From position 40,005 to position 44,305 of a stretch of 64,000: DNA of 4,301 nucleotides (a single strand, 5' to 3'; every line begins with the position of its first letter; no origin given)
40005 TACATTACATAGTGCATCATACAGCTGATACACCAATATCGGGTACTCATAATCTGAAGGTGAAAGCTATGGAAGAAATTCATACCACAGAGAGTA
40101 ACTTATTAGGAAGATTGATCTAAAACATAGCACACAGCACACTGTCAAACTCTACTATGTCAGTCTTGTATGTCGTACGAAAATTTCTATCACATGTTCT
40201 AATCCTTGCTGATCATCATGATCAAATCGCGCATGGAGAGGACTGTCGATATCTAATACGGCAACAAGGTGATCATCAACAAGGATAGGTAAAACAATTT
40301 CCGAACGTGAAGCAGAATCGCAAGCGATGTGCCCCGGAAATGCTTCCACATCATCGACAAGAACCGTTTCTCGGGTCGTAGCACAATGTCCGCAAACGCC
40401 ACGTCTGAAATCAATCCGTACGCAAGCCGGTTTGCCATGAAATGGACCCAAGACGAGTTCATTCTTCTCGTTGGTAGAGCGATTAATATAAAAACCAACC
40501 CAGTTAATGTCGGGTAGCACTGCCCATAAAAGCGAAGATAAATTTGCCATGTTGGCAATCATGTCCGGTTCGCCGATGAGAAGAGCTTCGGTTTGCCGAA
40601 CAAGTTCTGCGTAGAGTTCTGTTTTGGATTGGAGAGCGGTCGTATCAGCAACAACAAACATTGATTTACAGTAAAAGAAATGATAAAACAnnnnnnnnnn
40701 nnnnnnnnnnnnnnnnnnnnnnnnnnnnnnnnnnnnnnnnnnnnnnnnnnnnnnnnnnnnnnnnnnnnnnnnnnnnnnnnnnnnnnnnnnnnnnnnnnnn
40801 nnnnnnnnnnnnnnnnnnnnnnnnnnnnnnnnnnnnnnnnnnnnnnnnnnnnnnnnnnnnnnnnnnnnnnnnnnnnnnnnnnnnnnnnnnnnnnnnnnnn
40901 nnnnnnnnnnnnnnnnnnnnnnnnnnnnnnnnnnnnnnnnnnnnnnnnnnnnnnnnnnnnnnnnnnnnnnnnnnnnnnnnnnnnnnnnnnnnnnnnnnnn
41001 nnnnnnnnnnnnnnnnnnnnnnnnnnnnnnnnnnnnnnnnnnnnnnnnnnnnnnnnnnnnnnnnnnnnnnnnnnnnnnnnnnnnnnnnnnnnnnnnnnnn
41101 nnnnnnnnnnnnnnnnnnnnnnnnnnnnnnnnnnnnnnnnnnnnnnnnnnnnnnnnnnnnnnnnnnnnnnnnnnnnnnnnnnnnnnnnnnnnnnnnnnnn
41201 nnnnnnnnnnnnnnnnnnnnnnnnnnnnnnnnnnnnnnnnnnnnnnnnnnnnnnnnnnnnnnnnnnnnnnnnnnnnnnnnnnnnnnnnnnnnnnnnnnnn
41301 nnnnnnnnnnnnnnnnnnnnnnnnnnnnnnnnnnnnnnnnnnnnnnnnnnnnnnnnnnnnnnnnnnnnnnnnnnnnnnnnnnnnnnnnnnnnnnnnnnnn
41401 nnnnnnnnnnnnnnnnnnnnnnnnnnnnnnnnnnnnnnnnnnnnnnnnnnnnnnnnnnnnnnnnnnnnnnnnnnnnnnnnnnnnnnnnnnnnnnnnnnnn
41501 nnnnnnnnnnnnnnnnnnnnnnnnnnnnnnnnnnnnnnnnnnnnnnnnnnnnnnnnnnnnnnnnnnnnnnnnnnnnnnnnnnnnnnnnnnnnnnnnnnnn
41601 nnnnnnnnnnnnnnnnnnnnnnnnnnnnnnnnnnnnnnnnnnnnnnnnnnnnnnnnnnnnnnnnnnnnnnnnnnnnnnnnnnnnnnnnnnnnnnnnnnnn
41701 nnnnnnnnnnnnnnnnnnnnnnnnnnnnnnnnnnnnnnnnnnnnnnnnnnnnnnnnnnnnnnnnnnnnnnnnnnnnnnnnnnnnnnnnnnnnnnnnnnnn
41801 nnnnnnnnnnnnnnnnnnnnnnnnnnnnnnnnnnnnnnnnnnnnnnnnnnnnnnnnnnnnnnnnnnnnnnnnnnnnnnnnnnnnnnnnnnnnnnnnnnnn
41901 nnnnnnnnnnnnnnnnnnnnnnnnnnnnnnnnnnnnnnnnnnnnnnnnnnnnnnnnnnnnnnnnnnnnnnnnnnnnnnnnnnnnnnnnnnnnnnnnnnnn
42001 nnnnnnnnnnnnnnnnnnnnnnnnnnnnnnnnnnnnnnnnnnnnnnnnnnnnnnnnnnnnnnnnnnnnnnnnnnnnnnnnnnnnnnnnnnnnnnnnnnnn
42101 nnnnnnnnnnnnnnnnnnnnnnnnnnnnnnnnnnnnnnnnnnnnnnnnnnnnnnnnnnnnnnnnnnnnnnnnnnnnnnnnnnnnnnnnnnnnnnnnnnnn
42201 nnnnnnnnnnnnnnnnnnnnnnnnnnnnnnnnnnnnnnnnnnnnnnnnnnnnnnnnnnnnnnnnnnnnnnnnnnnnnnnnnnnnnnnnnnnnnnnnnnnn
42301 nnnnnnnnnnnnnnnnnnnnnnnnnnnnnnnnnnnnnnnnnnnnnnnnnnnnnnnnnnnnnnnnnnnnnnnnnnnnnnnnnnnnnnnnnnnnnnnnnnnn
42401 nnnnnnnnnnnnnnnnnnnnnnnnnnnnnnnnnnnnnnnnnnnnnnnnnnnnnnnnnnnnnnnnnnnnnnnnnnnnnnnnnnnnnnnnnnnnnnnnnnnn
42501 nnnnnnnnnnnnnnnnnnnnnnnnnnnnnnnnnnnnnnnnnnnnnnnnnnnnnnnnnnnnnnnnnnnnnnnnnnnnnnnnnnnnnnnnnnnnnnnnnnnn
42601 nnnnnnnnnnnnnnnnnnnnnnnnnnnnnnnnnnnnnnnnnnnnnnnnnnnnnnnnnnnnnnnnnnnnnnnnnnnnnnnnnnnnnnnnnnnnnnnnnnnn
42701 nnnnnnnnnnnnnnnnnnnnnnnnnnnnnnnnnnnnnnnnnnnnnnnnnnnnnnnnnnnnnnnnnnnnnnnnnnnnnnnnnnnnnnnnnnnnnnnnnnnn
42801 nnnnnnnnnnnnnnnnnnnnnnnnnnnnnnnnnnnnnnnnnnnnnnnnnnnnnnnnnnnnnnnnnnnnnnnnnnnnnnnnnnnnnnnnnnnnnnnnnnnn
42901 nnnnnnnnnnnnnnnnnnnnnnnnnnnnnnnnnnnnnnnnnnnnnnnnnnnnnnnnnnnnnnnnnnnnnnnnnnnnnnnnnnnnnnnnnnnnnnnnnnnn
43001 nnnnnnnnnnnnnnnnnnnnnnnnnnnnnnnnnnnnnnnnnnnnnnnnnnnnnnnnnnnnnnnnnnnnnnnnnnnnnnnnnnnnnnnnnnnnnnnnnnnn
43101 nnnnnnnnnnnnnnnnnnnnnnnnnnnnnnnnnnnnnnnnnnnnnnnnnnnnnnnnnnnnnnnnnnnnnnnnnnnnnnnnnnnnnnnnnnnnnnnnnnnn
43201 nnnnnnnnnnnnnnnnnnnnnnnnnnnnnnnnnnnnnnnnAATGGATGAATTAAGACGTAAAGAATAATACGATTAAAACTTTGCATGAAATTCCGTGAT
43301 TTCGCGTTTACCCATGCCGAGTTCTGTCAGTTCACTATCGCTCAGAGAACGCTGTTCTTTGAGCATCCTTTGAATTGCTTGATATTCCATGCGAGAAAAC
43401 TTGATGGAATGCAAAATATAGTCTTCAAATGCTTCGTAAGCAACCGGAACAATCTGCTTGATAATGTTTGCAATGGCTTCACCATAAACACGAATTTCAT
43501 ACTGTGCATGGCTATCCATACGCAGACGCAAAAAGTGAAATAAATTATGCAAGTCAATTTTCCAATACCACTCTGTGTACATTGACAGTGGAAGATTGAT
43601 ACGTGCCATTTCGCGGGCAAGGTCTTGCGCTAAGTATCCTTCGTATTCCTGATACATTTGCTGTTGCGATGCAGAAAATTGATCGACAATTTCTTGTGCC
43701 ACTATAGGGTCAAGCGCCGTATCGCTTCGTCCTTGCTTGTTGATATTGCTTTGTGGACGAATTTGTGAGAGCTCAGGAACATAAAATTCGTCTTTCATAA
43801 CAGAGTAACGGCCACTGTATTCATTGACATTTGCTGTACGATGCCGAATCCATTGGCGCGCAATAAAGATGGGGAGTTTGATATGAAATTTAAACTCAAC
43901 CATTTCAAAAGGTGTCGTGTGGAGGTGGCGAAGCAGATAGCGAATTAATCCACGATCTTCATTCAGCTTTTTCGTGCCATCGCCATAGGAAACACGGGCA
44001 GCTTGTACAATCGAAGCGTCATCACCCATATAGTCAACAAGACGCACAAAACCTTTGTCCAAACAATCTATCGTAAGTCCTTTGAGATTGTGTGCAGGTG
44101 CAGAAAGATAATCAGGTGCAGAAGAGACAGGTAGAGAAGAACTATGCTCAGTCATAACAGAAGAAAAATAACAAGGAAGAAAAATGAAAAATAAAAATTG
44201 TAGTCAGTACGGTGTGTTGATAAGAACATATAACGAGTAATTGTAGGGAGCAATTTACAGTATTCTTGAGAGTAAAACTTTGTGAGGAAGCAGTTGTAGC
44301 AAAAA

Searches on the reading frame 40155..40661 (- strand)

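Call 60: search_protein_families(library=pfam, proteins=[window:40155-40661:-], max_evalue=0.00001)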
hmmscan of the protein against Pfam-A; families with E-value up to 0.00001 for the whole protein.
window:40155-40661:- (168 aa): 2 families
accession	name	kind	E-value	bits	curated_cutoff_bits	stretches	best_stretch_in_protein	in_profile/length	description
PF01590.32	GAF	-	6.3e-10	40.1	22.4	1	67-157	33-125/133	GAF domain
PF13185.12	GAF_2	-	1.4e-08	35.5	28.6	1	53-157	19-127/136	GAF domain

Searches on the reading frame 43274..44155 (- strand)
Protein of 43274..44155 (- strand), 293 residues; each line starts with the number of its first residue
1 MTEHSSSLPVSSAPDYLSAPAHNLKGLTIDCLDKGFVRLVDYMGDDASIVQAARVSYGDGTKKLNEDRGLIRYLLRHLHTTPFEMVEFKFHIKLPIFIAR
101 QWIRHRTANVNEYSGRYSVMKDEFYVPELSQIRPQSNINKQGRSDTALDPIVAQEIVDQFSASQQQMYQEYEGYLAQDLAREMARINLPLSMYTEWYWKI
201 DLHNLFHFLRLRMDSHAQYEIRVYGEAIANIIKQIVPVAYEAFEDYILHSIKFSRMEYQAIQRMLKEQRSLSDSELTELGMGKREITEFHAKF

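Call 60: search_protein_families(library=pfam, proteins=[window:43274-44155:-], max_evalue=0.00001)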
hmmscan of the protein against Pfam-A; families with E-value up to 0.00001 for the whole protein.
window:43274-44155:- (293 aa): 1 family
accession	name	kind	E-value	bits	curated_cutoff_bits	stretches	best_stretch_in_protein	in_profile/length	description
PF02511.20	Thy1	-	1.7e-59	201.3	24.8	1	38-238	1-191/191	Thymidylate synthase complementing protein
